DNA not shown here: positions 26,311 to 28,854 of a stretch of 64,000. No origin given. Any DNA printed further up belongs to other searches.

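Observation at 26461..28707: B12-radical SAM enzyme fused to a protein-L-isoaspartate-O-methyltransferase-like domain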

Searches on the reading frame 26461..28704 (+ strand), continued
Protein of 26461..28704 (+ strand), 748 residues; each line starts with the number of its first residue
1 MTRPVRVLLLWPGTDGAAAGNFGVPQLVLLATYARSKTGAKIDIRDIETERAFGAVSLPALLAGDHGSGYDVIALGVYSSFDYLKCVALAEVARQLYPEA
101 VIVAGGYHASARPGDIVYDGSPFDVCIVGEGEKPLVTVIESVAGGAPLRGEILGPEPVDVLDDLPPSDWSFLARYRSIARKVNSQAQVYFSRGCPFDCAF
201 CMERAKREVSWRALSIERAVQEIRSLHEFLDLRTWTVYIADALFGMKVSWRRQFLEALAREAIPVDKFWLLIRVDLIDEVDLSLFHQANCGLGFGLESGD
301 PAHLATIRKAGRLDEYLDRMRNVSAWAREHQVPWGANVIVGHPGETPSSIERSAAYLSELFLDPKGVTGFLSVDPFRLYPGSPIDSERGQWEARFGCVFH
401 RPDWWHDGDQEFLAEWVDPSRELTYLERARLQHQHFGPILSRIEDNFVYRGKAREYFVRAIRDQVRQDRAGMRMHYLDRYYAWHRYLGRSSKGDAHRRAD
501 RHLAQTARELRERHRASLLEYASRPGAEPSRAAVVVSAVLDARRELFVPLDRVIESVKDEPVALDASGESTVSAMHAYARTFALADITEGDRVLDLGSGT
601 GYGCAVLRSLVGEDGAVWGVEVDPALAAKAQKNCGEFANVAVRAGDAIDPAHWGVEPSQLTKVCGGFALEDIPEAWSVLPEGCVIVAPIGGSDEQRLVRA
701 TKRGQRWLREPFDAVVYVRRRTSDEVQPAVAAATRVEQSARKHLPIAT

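Call 6: find_encoding_contigs(protein=P0114, flank=8000, max_places=2)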
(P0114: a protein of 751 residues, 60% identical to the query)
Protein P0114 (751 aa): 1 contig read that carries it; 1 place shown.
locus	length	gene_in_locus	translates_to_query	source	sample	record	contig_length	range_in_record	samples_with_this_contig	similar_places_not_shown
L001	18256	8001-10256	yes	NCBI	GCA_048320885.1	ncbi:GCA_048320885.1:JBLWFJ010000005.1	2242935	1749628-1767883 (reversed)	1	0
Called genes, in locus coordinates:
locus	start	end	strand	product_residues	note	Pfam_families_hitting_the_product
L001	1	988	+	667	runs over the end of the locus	PF13665:Tox-PAAR-like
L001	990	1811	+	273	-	-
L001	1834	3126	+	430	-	-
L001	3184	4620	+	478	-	-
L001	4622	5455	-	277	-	PF00198:2-oxoacid_dh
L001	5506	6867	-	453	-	PF13483:Lactamase_B_3, PF12706:Lactamase_B_2 (weak)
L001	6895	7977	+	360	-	PF04055:Radical_SAM, PF13353:Fer4_12 (weak)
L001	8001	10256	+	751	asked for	PF02310:B12-binding, PF08241:Methyltransf_11 (faint), PF04055:Radical_SAM, PF01135:PCMT, PF01209:Ubie_methyltran (weak), PF13649:Methyltransf_25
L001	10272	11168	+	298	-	-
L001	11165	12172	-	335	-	PF01471:PG_binding_1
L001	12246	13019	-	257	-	-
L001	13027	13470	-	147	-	-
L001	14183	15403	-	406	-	-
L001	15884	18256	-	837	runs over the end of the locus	-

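Call 7: find_encoding_contigs(protein=P0045, flank=8000, max_places=2)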
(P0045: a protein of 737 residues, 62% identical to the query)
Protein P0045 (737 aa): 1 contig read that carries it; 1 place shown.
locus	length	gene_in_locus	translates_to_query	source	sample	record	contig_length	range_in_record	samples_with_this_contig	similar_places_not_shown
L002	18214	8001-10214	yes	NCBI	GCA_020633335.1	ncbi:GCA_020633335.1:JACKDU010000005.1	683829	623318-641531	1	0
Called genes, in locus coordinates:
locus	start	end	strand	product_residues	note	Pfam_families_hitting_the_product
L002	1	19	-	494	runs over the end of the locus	PF02133:Transp_cyt_pur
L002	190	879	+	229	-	PF14518:Haem_oxygenas_2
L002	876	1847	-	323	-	PF05724:TPMT, PF13489:Methyltransf_23 (weak), PF13847:Methyltransf_31 (weak), PF08241:Methyltransf_11, PF08242:Methyltransf_12, PF13649:Methyltransf_25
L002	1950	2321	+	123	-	PF00254:FKBP_C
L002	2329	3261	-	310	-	PF00561:Abhydrolase_1, PF12146:Hydrolase_4, PF12697:Abhydrolase_6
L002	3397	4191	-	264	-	-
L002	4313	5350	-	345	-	PF09414:RNA_ligase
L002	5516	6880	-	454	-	PF13483:Lactamase_B_3, PF12706:Lactamase_B_2 (weak)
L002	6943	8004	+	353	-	PF04055:Radical_SAM, PF13353:Fer4_12 (weak)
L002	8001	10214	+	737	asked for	PF02310:B12-binding, PF04055:Radical_SAM, PF01135:PCMT, PF13649:Methyltransf_25 (weak)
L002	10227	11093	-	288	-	-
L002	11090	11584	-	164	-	-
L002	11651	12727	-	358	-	PF02504:FA_synthesis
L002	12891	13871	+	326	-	PF00487:FA_desaturase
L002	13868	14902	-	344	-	PF02511:Thy1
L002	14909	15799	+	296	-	PF00023:Ank (faint), PF12796:Ank_2 (weak), PF13606:Ank_3 (faint)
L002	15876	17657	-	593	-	PF00501:AMP-binding, PF23562:AMP-binding_C_3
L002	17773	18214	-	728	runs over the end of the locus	PF22977:WHD, PF00004:AAA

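Call 8: find_encoding_contigs(protein=P0106, flank=8000, max_places=2)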
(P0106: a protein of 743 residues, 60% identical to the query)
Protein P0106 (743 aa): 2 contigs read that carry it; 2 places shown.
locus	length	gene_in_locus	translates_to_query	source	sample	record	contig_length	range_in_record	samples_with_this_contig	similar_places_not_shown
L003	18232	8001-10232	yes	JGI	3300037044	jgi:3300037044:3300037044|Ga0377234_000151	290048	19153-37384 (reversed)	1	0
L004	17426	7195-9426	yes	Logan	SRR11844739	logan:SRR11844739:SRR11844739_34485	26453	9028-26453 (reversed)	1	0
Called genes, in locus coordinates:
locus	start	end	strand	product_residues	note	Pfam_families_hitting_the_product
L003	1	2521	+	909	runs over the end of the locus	PF00775:Dioxygenase_C (faint), PF02369:Big_1 (faint), PF13620:CarboxypepD_reg, PF13715:CarbopepD_reg_2 (faint), PF17210:SdrD_B (faint), PF22904:NOMO1-like_2nd (faint), PF23193:NOMO_3rd (faint), PF13620:CarboxypepD_reg, +3 more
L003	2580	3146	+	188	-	-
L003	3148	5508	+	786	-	PF13191:AAA_16 (faint), PF08298:AAA_PrkA, PF06798:PrkA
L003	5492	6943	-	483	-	PF13483:Lactamase_B_3, PF12706:Lactamase_B_2 (weak)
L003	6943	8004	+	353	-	PF04055:Radical_SAM, PF13186:SPASM (faint), PF13353:Fer4_12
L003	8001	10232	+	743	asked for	PF02310:B12-binding, PF04055:Radical_SAM, PF01135:PCMT, PF13649:Methyltransf_25 (weak), PF13847:Methyltransf_31 (weak)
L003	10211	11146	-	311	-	-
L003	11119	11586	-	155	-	-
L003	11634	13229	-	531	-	PF02113:Peptidase_S13, PF13354:Beta-lactamase2 (faint)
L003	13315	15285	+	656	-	PF13519:VWA_2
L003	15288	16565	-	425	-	PF18294:Pept_S41_N, PF03572:Peptidase_S41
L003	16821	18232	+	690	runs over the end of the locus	-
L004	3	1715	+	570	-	?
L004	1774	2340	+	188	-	-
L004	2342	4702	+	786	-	PF13191:AAA_16 (faint), PF08298:AAA_PrkA, PF06798:PrkA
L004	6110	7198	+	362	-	PF04055:Radical_SAM, PF13353:Fer4_12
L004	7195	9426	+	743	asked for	PF02310:B12-binding, PF04055:Radical_SAM, PF01135:PCMT, PF13649:Methyltransf_25 (weak), PF13847:Methyltransf_31 (weak)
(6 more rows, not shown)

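Call 15: find_related_loci(query=A1, collection=genome_contigs, flank=10000)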
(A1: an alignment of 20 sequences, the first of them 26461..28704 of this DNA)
Query A1 (748 aa) in genome_contigs; peptide patterns used: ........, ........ (x = any residue, [..] = any of these).
600 stretches matched a pattern (row limit reached: there are more); 459 encode a relative of the query (tblastn E <= 1e-3); the best 80 are kept; 80 distinct loci.
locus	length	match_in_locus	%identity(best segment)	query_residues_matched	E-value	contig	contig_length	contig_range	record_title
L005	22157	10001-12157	62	5-735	0e+0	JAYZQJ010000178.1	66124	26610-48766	MAG: Myxococcota bacterium isolate XB_MAG420 DB_MAG420_0178, whole genome shotgun sequence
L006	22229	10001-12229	58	1-747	0e+0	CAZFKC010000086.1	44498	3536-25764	MAG TPA_asm: uncultured Nannocystaceae bacterium isolate binchicken_co199_105 genome assembly, contig: NODE_870_length_4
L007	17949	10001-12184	59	5-728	0e+0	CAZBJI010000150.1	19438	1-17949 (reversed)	MAG TPA_asm: uncultured Polyangiaceae bacterium isolate SRP287453_co1_312 genome assembly, contig: NODE_4981_length_1943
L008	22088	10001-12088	61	1-703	0e+0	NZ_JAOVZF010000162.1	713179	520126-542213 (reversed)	Paraliomyxa miuraensis strain SMH-27-4 scf140c30, whole genome shotgun sequence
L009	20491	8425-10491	56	5-699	0e+0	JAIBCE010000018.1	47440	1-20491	MAG: Sandaracinaceae bacterium isolate SSF7 NODE_13570_length_47440_cov_8.655739, whole genome shotgun sequence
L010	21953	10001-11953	57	5-674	0e+0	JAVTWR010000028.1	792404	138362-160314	MAG: Polyangiaceae bacterium isolate labscale reactor_MAG19 NODE_1_length_792404_cov_24.443287, whole genome shotgun seq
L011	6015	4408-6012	60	6-551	0e+0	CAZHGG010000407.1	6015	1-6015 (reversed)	MAG TPA_asm: uncultured Polyangiaceae bacterium isolate SRP189682_co1_306 genome assembly, contig: NODE_36688_length_601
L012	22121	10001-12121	48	6-729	0e+0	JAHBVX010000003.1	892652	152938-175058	MAG: Polyangiaceae bacterium isolate ACE_MYX3 MYX3_3, whole genome shotgun sequence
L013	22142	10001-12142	48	1-725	0e+0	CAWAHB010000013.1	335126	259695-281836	MAG: uncultured delta proteobacterium isolate MFD04944.bin.2.198 genome assembly, contig: contig_43015, whole genome sho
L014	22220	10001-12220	55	5-748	0e+0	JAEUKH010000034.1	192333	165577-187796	MAG: Myxococcales bacterium isolate new MAG-90 k141_3291290, whole genome shotgun sequence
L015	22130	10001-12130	48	1-721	0e+0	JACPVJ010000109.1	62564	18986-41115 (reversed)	MAG: Myxococcales bacterium isolate NC_groundwater_781_Ag_S2p5_70_11 JBCH_GD18_4_SO25_S179_scaffold_508216, whole genome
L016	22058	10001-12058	48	1-702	0e+0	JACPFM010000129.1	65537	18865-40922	MAG: Deltaproteobacteria bacterium isolate NC_groundwater_361_Ag_B-0.1um_71_13 GD18-4_B1_scaffold_782902, whole genome s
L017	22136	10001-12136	47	6-722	0e+0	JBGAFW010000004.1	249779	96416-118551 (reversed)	MAG: Labilithrix sp. isolate MAG_MBR_H125.011 MBRH125-11_opera_contig_327, whole genome shotgun sequence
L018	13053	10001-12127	47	1-737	0e+0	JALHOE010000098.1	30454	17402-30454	MAG: Deltaproteobacteria bacterium isolate bin.11 c_000000006642, whole genome shotgun sequence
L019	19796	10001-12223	48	1-728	0e+0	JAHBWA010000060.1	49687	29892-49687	MAG: Labilithrix sp. isolate ACE_MYX5 MYX5_60, whole genome shotgun sequence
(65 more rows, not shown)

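Call 21: search_protein_representatives(protein=window:26461-28704:+)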
Query: 748 residues. Proteins with E-value up to 0.001 (for the whole library): 20809; up to 1e-10: 3224; up to 1e-30: 168. The best 150 are listed.
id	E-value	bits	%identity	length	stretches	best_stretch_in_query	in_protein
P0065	2.9e-292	987.9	62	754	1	6-740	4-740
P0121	7.6e-208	708.8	51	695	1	30-733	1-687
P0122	2.5e-197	674.0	59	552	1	202-746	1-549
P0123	4.2e-176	603.8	43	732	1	4-719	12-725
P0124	5.3e-171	587.0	49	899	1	6-617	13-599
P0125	3.8e-162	557.7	52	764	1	3-473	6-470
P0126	3.9e-159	547.7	44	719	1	6-695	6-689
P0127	1.9e-154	532.2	53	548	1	6-496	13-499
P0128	6.2e-153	527.2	42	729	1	5-722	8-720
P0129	3.1e-150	518.3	41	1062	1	4-732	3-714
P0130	1.4e-124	433.5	55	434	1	305-728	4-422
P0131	5.0e-123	428.3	44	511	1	202-702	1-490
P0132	1.3e-118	413.8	39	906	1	6-629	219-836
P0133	2.2e-117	409.6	36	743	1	2-651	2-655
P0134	1.3e-112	393.9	41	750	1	7-500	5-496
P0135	7.3e-111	388.1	41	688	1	2-462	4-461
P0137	2.3e-106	373.2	41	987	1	6-465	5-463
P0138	8.2e-106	371.4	41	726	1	7-477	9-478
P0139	1.1e-105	370.9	40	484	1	7-464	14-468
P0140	1.6e-105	370.4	33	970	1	5-656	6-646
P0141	8.5e-105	368.0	43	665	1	3-463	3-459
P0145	2.0e-88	313.9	39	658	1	6-464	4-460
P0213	3.0e-41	157.9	47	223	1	535-726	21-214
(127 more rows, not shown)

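Call 22: search_protein_families(library=pfam, proteins=[P0134, P0135, P0137, P0138, P0141, P0145, P0140, P0129, P0132, P0124], max_evalue=0.001)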
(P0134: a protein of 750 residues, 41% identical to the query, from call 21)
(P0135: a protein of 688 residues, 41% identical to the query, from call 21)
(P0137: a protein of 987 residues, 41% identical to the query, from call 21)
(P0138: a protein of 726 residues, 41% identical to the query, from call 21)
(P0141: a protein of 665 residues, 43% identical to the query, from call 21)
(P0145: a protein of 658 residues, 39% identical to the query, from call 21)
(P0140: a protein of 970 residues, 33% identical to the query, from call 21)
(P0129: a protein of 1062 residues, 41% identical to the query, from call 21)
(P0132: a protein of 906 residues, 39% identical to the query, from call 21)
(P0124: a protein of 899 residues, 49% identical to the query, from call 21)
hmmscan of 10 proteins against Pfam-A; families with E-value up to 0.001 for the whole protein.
P0134 (750 aa): 2 families
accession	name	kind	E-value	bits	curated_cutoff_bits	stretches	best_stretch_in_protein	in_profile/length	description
PF04055.27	Radical_SAM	-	5.6e-18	66.1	29.5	1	183-351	2-166/166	Radical SAM superfamily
PF02310.24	B12-binding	-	1.5e-08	34.9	32.1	1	30-130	22-117/121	B12 binding domain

P0135 (688 aa): 3 families
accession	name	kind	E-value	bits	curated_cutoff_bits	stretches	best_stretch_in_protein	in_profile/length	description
PF02310.24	B12-binding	-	2.5e-16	60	32.1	1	43-136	30-120/121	B12 binding domain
PF04055.27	Radical_SAM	-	1e-11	45.8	29.5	1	186-353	2-165/166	Radical SAM superfamily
PF01135.25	PCMT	-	3.1e-05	24.3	20.3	0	594-667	122-192/210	Protein-L-isoaspartate(D-aspartate) O-methyltransferase (PCMT)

P0137 (987 aa): 3 families
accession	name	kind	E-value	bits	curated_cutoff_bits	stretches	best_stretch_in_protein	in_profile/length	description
PF04055.27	Radical_SAM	-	1.4e-19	71.3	29.5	1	185-353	2-166/166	Radical SAM superfamily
PF01135.25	PCMT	-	7.9e-11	42.6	20.3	1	508-697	4-192/210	Protein-L-isoaspartate(D-aspartate) O-methyltransferase (PCMT)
PF02310.24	B12-binding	-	2.1e-10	40.9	32.1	1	27-134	18-120/121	B12 binding domain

P0138 (726 aa): 2 families
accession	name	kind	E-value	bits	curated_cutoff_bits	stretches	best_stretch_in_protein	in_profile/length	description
PF04055.27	Radical_SAM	-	1.2e-19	71.6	29.5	1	188-356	2-166/166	Radical SAM superfamily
PF02310.24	B12-binding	-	7.5e-13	48.8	32.1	1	32-137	20-120/121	B12 binding domain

P0141 (665 aa): 2 families
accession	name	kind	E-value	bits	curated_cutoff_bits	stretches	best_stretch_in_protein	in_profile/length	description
PF04055.27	Radical_SAM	-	2.9e-16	60.5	29.5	1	184-351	2-165/166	Radical SAM superfamily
PF02310.24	B12-binding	-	5.8e-10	39.5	32.1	1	53-134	41-121/121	B12 binding domain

P0145 (658 aa): 2 families
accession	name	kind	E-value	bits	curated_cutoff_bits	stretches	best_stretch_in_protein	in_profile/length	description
PF04055.27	Radical_SAM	-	2e-15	57.8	29.5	1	182-351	1-166/166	Radical SAM superfamily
PF02310.24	B12-binding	-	5.5e-11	42.8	32.1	1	37-132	28-120/121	B12 binding domain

P0140 (970 aa): 3 families
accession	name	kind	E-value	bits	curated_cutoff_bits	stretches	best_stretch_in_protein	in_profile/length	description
PF04055.27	Radical_SAM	-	2.2e-16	60.9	29.5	1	187-355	2-166/166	Radical SAM superfamily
PF02310.24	B12-binding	-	1.6e-11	44.5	32.1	1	39-135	27-119/121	B12 binding domain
PF01135.25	PCMT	-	1e-10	42.2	20.3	1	510-698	4-191/210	Protein-L-isoaspartate(D-aspartate) O-methyltransferase (PCMT)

P0129 (1062 aa): 5 families
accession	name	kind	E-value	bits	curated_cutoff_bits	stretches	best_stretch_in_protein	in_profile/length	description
PF01135.25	PCMT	-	5.7e-29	101.8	20.3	1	516-702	18-205/210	Protein-L-isoaspartate(D-aspartate) O-methyltransferase (PCMT)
PF02310.24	B12-binding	-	9.1e-13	48.5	32.1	1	40-133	30-120/121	B12 binding domain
PF04055.27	Radical_SAM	-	1.9e-11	44.9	29.5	1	184-349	2-165/166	Radical SAM superfamily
PF13847.12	Methyltransf_31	-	1.9e-05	24.8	27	1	572-633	2-65/145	Methyltransferase domain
PF13649.12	Methyltransf_25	-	0.00065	20.8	27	0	578-666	2-92/97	Methyltransferase domain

P0132 (906 aa): 3 families
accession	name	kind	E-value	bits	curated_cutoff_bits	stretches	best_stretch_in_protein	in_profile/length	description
PF04055.27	Radical_SAM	-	3.2e-17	63.7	29.5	1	399-567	2-166/166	Radical SAM superfamily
PF02310.24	B12-binding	-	1.6e-09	38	32.1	1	245-348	22-120/121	B12 binding domain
PF01135.25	PCMT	-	2.7e-05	24.5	20.3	1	720-823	3-103/210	Protein-L-isoaspartate(D-aspartate) O-methyltransferase (PCMT)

P0124 (899 aa): 2 families
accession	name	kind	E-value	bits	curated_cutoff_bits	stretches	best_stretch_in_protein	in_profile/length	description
PF02310.24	B12-binding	-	7.8e-15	55.2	32.1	1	38-140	21-120/121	B12 binding domain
PF04055.27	Radical_SAM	-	1.1e-13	52.2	29.5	1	191-357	2-164/166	Radical SAM superfamily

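Call 29: search_protein_families(library=ncbifam, proteins=[L002:5516-6877:-], max_evalue=0.1)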
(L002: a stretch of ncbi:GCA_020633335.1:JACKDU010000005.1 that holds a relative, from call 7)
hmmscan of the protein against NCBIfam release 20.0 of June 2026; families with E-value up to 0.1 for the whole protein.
L002:5516-6877:- (453 aa): 1 family
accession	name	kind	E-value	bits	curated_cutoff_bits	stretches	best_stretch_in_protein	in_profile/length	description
NF001911.0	PRK00685.1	equivalog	1.2e-07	31.5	144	1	4-119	5-107/228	metal-dependent hydrolase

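Call 30: search_protein_families(library=pfam, proteins=[L002:5516-6877:-], max_evalue=0.1)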
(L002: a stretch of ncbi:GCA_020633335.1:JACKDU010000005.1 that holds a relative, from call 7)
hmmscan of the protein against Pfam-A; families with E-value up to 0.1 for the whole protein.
L002:5516-6877:- (453 aa): 2 families
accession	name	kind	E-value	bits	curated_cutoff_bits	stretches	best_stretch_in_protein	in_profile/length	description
PF13483.12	Lactamase_B_3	-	5.1e-08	33.5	24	1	5-114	5-75/160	Beta-lactamase superfamily domain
PF12706.13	Lactamase_B_2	-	2.7e-05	24.3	27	1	18-117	2-110/200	Beta-lactamase superfamily domain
